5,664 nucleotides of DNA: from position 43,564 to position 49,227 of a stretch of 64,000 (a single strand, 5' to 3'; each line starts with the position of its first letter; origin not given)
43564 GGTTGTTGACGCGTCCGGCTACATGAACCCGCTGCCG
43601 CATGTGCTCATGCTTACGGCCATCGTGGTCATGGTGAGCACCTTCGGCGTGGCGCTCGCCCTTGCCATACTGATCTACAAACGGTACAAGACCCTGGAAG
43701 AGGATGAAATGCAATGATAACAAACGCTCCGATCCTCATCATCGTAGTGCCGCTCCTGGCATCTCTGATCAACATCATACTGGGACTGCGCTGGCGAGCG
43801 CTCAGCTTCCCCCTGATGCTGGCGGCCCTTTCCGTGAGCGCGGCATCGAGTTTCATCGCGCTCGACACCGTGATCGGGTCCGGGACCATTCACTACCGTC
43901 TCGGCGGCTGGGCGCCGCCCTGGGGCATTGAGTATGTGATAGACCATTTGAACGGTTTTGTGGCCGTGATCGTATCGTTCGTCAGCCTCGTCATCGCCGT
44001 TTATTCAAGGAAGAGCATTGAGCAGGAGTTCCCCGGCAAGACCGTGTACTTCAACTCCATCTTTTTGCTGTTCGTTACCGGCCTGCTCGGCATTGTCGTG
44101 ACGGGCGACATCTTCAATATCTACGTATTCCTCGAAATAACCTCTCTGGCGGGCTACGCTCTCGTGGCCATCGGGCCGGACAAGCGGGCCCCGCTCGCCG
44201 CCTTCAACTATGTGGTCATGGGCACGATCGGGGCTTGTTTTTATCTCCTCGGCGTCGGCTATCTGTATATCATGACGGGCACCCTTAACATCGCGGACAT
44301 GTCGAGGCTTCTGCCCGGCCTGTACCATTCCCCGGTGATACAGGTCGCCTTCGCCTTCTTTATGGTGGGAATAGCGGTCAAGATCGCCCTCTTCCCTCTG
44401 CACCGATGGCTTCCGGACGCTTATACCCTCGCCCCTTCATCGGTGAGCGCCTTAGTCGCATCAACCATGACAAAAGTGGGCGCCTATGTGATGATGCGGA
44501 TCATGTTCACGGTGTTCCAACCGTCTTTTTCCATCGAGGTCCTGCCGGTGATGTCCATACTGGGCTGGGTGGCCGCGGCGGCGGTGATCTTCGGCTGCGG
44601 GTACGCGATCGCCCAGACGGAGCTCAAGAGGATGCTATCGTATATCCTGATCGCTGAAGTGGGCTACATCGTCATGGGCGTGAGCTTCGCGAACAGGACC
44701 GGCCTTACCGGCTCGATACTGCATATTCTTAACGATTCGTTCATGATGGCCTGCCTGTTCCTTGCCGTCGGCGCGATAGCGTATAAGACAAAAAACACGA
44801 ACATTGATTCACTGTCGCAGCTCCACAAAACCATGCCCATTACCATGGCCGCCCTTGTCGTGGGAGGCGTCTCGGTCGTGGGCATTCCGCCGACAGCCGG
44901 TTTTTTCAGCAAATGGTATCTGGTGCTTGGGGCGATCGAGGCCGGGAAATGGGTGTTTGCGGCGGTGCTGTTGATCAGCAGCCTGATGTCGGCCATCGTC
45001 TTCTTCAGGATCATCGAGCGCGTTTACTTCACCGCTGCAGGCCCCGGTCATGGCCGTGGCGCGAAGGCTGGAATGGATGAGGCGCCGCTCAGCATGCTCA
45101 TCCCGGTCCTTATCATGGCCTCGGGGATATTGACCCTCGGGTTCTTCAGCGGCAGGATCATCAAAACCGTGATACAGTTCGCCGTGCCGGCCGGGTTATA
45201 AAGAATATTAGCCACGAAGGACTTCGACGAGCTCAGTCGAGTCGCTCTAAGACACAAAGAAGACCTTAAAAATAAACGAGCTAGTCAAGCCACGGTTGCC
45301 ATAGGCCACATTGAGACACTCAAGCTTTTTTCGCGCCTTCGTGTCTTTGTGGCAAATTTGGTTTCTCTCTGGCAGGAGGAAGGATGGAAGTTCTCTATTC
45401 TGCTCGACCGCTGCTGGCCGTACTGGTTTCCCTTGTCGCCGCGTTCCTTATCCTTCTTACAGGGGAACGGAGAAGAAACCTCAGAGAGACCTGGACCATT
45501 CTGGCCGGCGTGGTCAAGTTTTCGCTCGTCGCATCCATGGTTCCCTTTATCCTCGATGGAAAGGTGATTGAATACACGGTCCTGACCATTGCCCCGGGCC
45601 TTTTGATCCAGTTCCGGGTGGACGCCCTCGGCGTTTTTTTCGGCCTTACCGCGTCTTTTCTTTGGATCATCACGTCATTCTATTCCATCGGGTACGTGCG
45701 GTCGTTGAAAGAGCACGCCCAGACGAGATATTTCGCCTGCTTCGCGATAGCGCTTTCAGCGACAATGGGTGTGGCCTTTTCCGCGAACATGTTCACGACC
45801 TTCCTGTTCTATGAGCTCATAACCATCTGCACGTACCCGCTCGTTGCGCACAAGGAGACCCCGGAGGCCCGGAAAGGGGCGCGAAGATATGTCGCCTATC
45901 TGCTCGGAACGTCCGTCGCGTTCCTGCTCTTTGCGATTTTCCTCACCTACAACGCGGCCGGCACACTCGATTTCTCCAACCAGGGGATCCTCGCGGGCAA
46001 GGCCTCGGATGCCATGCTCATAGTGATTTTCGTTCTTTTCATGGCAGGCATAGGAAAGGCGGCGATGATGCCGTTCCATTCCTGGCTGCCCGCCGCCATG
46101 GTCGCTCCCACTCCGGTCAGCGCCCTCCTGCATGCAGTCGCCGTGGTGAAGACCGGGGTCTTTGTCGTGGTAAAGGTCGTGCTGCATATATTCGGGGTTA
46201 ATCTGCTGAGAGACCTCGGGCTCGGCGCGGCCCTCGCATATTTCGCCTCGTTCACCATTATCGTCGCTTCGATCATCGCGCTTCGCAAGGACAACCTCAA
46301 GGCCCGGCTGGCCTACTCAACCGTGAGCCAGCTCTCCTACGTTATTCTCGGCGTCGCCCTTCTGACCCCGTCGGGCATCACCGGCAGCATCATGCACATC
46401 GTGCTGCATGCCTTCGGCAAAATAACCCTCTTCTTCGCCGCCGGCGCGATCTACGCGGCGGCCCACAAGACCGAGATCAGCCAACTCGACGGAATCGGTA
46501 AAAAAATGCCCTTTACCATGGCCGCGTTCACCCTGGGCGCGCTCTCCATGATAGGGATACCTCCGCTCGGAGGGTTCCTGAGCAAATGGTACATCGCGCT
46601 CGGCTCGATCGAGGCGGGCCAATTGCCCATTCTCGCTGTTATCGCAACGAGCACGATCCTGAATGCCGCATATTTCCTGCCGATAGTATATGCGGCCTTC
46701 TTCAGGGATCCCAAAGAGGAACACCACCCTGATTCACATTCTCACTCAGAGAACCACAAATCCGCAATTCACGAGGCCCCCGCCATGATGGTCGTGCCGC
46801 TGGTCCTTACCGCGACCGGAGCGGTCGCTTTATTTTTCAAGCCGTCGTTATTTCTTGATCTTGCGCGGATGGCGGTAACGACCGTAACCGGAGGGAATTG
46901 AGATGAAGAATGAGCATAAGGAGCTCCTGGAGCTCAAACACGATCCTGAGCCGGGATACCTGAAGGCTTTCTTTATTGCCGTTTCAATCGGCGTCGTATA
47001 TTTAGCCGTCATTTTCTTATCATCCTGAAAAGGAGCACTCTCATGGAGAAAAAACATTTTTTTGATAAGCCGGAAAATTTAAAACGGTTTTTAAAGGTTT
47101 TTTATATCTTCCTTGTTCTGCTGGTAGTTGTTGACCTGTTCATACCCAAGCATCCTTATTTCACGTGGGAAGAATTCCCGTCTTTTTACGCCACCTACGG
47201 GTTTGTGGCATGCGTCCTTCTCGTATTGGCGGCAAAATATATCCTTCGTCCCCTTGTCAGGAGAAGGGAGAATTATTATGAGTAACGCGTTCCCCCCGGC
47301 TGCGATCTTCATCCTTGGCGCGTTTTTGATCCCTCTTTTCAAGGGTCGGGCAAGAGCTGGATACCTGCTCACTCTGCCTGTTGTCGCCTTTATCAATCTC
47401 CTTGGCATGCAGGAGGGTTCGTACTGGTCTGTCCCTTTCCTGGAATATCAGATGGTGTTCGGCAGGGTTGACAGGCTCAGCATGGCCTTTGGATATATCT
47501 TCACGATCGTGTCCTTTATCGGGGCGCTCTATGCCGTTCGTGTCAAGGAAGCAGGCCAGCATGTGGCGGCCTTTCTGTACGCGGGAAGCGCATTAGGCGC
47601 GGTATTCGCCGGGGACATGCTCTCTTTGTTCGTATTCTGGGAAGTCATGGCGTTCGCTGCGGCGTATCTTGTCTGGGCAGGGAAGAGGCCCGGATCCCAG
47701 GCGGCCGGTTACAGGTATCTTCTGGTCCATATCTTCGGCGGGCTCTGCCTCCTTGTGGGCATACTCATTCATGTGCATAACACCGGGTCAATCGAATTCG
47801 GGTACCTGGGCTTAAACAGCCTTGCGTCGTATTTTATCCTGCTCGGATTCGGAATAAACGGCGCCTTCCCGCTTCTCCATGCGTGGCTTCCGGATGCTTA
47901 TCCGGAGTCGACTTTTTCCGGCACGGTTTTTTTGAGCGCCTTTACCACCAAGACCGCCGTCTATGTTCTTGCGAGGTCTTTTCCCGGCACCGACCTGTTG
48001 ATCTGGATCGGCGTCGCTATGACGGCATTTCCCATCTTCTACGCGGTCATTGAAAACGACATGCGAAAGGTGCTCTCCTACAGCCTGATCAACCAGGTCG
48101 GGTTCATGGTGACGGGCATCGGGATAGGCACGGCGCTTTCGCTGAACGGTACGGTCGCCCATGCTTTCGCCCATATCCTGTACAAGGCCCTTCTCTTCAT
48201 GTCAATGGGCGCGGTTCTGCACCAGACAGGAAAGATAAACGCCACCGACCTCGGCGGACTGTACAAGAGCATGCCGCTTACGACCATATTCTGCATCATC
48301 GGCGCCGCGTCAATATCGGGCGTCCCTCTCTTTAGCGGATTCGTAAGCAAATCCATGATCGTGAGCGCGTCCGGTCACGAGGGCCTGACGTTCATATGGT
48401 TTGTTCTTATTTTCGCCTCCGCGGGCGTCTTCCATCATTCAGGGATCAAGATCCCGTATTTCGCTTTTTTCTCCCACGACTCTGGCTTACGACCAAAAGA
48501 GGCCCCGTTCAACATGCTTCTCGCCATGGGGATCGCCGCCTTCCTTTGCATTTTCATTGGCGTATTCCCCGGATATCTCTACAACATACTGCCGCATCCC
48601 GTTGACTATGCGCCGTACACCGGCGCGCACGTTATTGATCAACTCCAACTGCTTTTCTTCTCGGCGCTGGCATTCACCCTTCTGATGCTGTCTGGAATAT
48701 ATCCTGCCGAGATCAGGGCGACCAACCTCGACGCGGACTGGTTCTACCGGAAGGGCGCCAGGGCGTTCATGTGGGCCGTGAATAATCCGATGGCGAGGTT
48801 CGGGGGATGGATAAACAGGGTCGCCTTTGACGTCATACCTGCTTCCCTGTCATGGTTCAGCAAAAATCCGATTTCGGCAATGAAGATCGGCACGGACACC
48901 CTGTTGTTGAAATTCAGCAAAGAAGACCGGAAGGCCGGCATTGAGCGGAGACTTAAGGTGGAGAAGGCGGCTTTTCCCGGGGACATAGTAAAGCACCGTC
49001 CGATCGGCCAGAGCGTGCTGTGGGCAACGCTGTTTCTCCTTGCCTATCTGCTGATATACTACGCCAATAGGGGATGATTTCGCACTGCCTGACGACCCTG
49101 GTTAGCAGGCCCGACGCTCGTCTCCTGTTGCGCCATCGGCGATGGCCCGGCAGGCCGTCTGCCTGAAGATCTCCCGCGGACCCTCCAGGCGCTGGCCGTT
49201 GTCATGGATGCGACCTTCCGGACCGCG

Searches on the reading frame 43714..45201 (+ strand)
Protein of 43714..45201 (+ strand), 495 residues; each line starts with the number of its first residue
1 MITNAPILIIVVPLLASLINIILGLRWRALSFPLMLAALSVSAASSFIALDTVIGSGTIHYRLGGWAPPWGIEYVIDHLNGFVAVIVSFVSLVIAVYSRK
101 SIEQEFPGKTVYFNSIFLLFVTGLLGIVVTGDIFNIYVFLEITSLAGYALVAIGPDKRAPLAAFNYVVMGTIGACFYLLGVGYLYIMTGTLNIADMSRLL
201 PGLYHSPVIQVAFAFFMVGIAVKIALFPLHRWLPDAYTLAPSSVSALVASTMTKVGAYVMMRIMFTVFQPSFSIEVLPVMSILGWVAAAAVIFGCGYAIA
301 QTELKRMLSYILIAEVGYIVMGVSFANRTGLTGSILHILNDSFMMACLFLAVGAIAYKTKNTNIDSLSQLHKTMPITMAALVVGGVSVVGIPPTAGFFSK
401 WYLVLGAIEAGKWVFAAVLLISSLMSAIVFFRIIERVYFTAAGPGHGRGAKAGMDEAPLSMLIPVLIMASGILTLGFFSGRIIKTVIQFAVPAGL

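Call 84: search_protein_families(library=pfam, proteins=[window:43714-45201:+], max_evalue=0.0001)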
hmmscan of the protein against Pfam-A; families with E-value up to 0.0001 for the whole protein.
window:43714-45201:+ (495 aa): 2 families
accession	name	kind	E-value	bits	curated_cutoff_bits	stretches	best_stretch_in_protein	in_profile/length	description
PF00361.26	Proton_antipo_M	-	3.2e-60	204.2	21.5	1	131-426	2-294/294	NADH:quinone oxidoreductase/Mrp antiporter, TM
PF10125.14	NADHdeh_related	-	3.7e-06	26.9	27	1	120-224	75-176/218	NADH dehydrogenase I, subunit N related protein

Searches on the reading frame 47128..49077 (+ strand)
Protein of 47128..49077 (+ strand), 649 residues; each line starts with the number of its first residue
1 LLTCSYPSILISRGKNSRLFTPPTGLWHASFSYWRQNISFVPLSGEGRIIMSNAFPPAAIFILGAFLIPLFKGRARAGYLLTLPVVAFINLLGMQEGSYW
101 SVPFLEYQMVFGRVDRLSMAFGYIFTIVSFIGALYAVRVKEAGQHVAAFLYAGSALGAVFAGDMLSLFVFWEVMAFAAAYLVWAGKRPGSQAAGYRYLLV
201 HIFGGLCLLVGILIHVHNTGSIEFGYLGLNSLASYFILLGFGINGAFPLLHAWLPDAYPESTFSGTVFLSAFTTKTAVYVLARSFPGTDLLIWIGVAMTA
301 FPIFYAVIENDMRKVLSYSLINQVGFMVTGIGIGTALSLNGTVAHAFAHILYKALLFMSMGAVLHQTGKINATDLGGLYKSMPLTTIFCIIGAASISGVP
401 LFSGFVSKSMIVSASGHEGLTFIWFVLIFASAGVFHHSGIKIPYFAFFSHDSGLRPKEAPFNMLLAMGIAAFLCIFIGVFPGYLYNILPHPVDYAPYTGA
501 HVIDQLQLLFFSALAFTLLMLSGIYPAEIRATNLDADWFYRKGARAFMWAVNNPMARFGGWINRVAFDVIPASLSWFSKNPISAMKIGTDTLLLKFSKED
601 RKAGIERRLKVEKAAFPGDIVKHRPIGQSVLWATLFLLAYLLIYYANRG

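Call 84: search_protein_families(library=pfam, proteins=[window:47128-49077:+], max_evalue=0.0001)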
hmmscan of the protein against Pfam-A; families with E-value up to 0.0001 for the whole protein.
window:47128-49077:+ (649 aa): 1 family
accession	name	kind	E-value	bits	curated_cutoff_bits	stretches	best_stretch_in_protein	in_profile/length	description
PF00361.26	Proton_antipo_M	-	1.1e-40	140.1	21.5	1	161-430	1-290/294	NADH:quinone oxidoreductase/Mrp antiporter, TM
